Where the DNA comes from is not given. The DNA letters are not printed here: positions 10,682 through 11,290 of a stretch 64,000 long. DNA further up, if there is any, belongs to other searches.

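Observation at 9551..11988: Secreted cohesin-domain / Flg_new / triple-repeat protein with a downstream membrane-anchored partner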

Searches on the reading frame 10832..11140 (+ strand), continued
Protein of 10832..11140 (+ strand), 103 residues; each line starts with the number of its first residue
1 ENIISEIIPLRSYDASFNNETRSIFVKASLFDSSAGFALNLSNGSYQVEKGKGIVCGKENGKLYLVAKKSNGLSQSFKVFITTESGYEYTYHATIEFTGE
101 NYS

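Call 31: search_protein_families(library=pfam, proteins=[P0057, P0058, P0059, P0063, P0064, P0065, P0069, P0038, P0039, P0040], max_evalue=0.001)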
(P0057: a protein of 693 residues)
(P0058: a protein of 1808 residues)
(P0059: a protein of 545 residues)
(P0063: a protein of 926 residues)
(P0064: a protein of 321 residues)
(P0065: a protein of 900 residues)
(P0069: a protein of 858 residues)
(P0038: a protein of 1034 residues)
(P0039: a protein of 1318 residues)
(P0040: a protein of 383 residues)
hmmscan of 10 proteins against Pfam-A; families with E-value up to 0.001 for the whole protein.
P0057 (693 aa): 6 families
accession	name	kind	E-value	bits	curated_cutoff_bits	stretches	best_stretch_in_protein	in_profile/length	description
PF13306.12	LRR_5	-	2.9e-33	114.9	27.7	3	118-188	2-70/127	BspA type Leucine rich repeat region (6 copies)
PF00041.27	fn3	-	2.5e-20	72.9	25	2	319-392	8-76/84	Fibronectin type III domain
PF21910.2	GH85_C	-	3.6e-17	63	27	0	320-370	12-60/95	GH85 endohexosaminidases, C-terminal domain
PF25059.1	FN3_DSCAM-DSCAML_C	-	9.6e-09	35.9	39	0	360-392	40-72/89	DSCAM/DSCAML C-terminal Fn3-like domain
PF02368.24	Big_2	-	3.2e-08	33.8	22.8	1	226-294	5-71/79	Bacterial Ig-like domain (group 2)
PF22986.3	Fn3_ELFN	-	0.00047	20.4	27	0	560-581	50-71/85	ELFN1/ELFN2, fibronectin type-III domain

P0058 (1808 aa): 7 families
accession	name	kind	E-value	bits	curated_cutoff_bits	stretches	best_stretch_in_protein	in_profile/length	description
PF19407.5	DUF5979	-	2.6e-56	189.1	25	7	685-791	1-103/104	Domain of unknown function (DUF5979)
PF17802.7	SpaA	-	7.1e-28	97.1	23.1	1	1643-1740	2-85/91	Prealbumin-like fold domain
PF24547.1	DUF7601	-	7.6e-25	88.2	27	1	695-791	28-116/116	Domain of unknown function (DUF7601)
PF14524.12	Wzt_C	-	2.8e-09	37.5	30.4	0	1040-1090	48-102/143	Wzt C-terminal domain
PF00041.27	fn3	-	1.4e-05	25.6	25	0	228-259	37-65/84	Fibronectin type III domain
PF15535.12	Ntox37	-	0.00039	21.4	27.8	0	340-369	14-44/78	Bacterial toxin 37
PF24315.1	DUF7489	-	0.00042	20.5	27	0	260-288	16-44/65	Domain of unknown function (DUF7489)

P0059 (545 aa): 10 families
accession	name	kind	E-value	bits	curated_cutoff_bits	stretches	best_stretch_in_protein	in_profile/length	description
PF17957.7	Big_7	-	3.6e-15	56.8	24.1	1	63-135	1-70/70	Bacterial Ig domain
PF21471.3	Reelin_subrepeat-B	-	1e-14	54.9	27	0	481-510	58-87/127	Reelin subrepeat B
PF21910.2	GH85_C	-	5.6e-11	43.2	27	0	273-324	16-66/95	GH85 endohexosaminidases, C-terminal domain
PF02012.26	BNR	-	2.6e-10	39.1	27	0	487-496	2-11/12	BNR/Asp-box repeat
PF10342.15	Kre9_KNH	-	1.8e-08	35.4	24.6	0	167-225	2-66/94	Kre9/KNH-like N-terminal Ig-like domain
PF08940.17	DUF1918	-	3.3e-08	33.5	24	0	282-300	30-48/58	Domain of unknown function (DUF1918)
PF03174.19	CHB_HEX_C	-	4.8e-07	30.1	23.6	0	97-133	37-63/76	Chitobiase/beta-hexosaminidase C-terminal domain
PF24316.1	Tli3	-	5.7e-07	30.4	27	0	281-306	76-101/129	T6SS Tli3 immunity protein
PF07162.17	B9-C2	-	1.6e-06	28.7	27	0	287-313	17-43/166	Ciliary basal body-associated, B9 protein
PF16656.11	Pur_ac_phosph_N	-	1.8e-05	25.6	30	0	370-413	12-51/93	Purple acid Phosphatase, N-terminal domain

P0063 (926 aa): 0 families

P0064 (321 aa): 0 families

P0065 (900 aa): 8 families
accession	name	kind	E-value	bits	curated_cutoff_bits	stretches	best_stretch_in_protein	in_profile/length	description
PF02368.24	Big_2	-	2.6e-61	204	22.8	4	362-438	2-79/79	Bacterial Ig-like domain (group 2)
PF08239.17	SH3_3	-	1.2e-30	105.9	27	5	768-824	2-54/54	Bacterial SH3 domain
PF22359.2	Big-like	-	6.8e-20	71.5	27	4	239-286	2-48/48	Bacterial Ig-like domain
PF25207.1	DUF7837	-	9.6e-08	32.3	27.8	0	431-454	6-29/47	Domain of unknown function (DUF7837)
PF13927.12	Ig_3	-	1.7e-07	32.1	30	0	365-438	4-76/78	Immunoglobulin domain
PF17512.7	Sh_2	-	1.8e-05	25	27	0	669-767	29-127/174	Metapneumovirus Small hydrophobic protein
PF17777.6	RL10P_insert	-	0.00014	22.2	29.1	0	743-786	3-30/71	Insertion domain in 60S ribosomal protein L10P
PF01667.23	Ribosomal_S27e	-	0.00064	19.8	24.5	0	392-428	14-50/55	Ribosomal protein S27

P0069 (858 aa): 3 families
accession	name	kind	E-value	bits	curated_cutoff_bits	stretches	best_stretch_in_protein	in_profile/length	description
PF13240.11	Zn_Ribbon_1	-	4.1e-06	26.8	25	0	231-242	11-22/23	zinc-ribbon domain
PF02892.21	zf-BED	-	1.7e-05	25.2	20.6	0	233-256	16-39/44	BED zinc finger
PF14803.11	Zn_ribbon_Nudix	-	7.2e-05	23.1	25.6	0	491-503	2-14/34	Nudix N-terminal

P0038 (1034 aa): 4 families
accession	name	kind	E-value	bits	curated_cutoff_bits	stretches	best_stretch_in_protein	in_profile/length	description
PF00963.24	Cohesin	-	1.1e-18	68.3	24.1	2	182-289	2-114/139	Cohesin domain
PF08308.17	PEGA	-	5.7e-07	29.8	20.8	1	478-540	7-66/71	PEGA domain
PF13620.12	CarboxypepD_reg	-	4.2e-05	24.3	32.3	1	482-540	22-82/82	Carboxypeptidase regulatory-like domain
PF09430.16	EMC7_beta-sandw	-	0.00077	20.1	26.6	0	483-542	9-73/122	ER membrane protein complex subunit 7, beta-sandwich domain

P0039 (1318 aa): 1 family
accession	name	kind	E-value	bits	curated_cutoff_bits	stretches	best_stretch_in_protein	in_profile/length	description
PF02368.24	Big_2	-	3.5e-15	56.1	22.8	1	981-1058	1-79/79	Bacterial Ig-like domain (group 2)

P0040 (383 aa): 0 families

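Call 51: list_cluster_members(proteins=[P0028, P0029, P0030, P0031, P0032, P0033, P0034, P0035, P0038, P0039])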
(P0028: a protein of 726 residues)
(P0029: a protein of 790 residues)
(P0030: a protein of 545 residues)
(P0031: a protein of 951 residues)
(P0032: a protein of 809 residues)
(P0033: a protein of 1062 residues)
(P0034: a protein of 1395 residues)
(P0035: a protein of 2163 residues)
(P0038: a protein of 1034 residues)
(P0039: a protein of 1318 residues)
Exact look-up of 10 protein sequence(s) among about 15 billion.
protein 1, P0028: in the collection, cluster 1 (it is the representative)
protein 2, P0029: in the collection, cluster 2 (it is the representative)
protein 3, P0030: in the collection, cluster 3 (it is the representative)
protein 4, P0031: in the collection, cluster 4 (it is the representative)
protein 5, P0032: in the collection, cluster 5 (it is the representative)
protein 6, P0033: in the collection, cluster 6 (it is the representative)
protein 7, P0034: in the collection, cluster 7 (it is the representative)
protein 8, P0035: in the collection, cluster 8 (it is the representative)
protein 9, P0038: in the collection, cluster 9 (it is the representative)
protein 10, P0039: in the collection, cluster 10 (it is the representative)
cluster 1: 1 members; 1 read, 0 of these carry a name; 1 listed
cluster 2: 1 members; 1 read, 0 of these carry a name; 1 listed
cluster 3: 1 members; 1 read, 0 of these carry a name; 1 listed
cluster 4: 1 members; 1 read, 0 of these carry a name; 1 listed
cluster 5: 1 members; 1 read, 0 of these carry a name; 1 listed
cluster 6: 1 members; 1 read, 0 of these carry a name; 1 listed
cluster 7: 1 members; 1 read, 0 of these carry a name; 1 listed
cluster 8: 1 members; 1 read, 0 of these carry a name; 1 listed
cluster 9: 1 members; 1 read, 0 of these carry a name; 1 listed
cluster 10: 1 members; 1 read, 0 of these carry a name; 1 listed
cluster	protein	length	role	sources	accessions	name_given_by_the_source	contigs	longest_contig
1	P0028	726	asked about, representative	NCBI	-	-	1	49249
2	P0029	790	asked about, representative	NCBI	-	-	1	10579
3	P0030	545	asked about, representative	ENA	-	-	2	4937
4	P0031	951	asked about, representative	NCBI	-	-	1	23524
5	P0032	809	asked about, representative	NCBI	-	-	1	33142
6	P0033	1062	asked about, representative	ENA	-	-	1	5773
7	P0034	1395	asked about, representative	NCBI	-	-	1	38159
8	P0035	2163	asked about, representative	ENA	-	-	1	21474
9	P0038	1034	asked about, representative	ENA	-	-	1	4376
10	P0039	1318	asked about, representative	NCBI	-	-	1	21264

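Call 52: find_encoding_contigs(protein=P0031, flank=6000, max_places=2)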
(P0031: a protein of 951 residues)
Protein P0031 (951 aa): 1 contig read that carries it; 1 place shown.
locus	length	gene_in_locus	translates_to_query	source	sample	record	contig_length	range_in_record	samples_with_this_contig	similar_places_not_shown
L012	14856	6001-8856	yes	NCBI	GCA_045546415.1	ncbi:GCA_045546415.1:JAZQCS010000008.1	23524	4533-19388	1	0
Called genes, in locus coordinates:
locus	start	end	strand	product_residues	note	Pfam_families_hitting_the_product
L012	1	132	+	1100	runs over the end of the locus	PF07833:Cu_amine_oxidN1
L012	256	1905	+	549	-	-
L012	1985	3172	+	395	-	PF03447:NAD_binding_3, PF00742:Homoserine_dh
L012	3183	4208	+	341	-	PF02547:Queuosine_synth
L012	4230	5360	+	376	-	PF01702:TGT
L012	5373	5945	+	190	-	PF00156:Pribosyltran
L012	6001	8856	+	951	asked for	PF00082:Peptidase_S8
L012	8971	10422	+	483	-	PF02838:Glyco_hydro_20b, PF00728:Glyco_hydro_20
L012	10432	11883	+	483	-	PF02838:Glyco_hydro_20b, PF00728:Glyco_hydro_20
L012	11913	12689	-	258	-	PF00753:Lactamase_B, PF23023:Anti-Pycsar_Apyc1, PF16661:Lactamase_B_6, PF12706:Lactamase_B_2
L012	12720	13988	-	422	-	PF00275:EPSP_synthase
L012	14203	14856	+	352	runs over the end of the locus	PF03444:WHD_HrcA (faint), PF01628:HrcA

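Call 53: find_encoding_contigs(protein=P0034, flank=6000, max_places=2)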
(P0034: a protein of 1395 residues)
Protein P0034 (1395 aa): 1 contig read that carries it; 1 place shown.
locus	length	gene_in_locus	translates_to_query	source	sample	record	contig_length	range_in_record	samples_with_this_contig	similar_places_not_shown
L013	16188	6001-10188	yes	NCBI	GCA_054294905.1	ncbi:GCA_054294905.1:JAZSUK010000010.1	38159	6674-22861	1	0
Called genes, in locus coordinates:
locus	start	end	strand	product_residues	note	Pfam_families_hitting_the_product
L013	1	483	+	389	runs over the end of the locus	PF22025:ThiI_fer, PF02926:THUMP, PF02568:ThiI, PF06508:QueC (faint)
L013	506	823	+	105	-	PF05336:rhaM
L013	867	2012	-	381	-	PF02350:Epimerase_2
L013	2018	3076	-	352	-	PF00953:Glycos_transf_4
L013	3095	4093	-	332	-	PF00579:tRNA-synt_1b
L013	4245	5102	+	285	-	PF01261:AP_endonuc_2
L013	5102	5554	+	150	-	PF10662:PduV-EutP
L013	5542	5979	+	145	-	PF01220:DHquinase_II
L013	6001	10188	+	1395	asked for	PF12799:LRR_4 (faint), PF13306:LRR_5, PF23952:LRR_EndoS (faint), PF13306:LRR_5, PF13855:LRR_8 (weak), PF13306:LRR_5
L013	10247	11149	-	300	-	-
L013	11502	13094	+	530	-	PF12072:RNase_Y_N, PF00013:KH_1 (weak), PF22891:KH_PNO1_2nd (faint), PF01966:HD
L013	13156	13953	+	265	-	PF03780:Asp23 (faint)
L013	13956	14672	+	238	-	PF00106:adh_short, PF01370:Epimerase (weak), PF05368:NmrA (weak), PF08659:KR, PF23441:SDR, PF13561:adh_short_C2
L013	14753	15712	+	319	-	PF13177:DNA_pol3_delta2, PF07728:AAA_5 (faint), PF09115:DNApol3-delta_C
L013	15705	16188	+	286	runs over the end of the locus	PF04468:PSP1, PF28472:PSP1_3rd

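Call 54: find_encoding_contigs(protein=P0029, flank=5000, max_places=2)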
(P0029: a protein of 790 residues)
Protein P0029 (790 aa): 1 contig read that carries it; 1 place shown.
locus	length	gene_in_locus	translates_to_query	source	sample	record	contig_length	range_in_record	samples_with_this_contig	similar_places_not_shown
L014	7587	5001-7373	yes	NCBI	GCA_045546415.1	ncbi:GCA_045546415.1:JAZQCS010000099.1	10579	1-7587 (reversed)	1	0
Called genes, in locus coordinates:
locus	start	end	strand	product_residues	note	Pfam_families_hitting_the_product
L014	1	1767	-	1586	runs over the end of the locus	?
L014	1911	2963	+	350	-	PF02311:AraC_binding, PF00165:HTH_AraC, PF12833:HTH_18, PF00165:HTH_AraC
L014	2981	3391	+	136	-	PF01230:HIT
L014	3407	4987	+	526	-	-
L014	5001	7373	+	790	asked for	PF01841:Transglut_core (weak), PF13620:CarboxypepD_reg (faint)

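Call 55: find_encoding_contigs(protein=P0032, flank=5000, max_places=2)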
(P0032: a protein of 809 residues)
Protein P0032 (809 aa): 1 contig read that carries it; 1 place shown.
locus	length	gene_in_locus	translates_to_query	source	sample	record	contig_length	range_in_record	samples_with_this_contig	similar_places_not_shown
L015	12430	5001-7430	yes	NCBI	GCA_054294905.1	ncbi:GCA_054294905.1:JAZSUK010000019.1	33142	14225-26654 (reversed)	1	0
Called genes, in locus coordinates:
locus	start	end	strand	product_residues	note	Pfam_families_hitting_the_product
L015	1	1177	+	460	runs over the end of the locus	-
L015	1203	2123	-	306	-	PF04055:Radical_SAM, PF16199:Radical_SAM_C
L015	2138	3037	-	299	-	PF01545:Cation_efflux, PF16916:ZT_dimer (weak)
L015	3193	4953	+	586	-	PF05833:NFACT_N, PF05670:NFACT-R_1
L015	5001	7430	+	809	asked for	PF08308:PEGA (faint)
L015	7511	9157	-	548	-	PF03553:Na_H_antiporter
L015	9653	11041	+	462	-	PF03062:MBOAT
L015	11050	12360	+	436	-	PF16822:ALGX, PF14286:DHHW (weak)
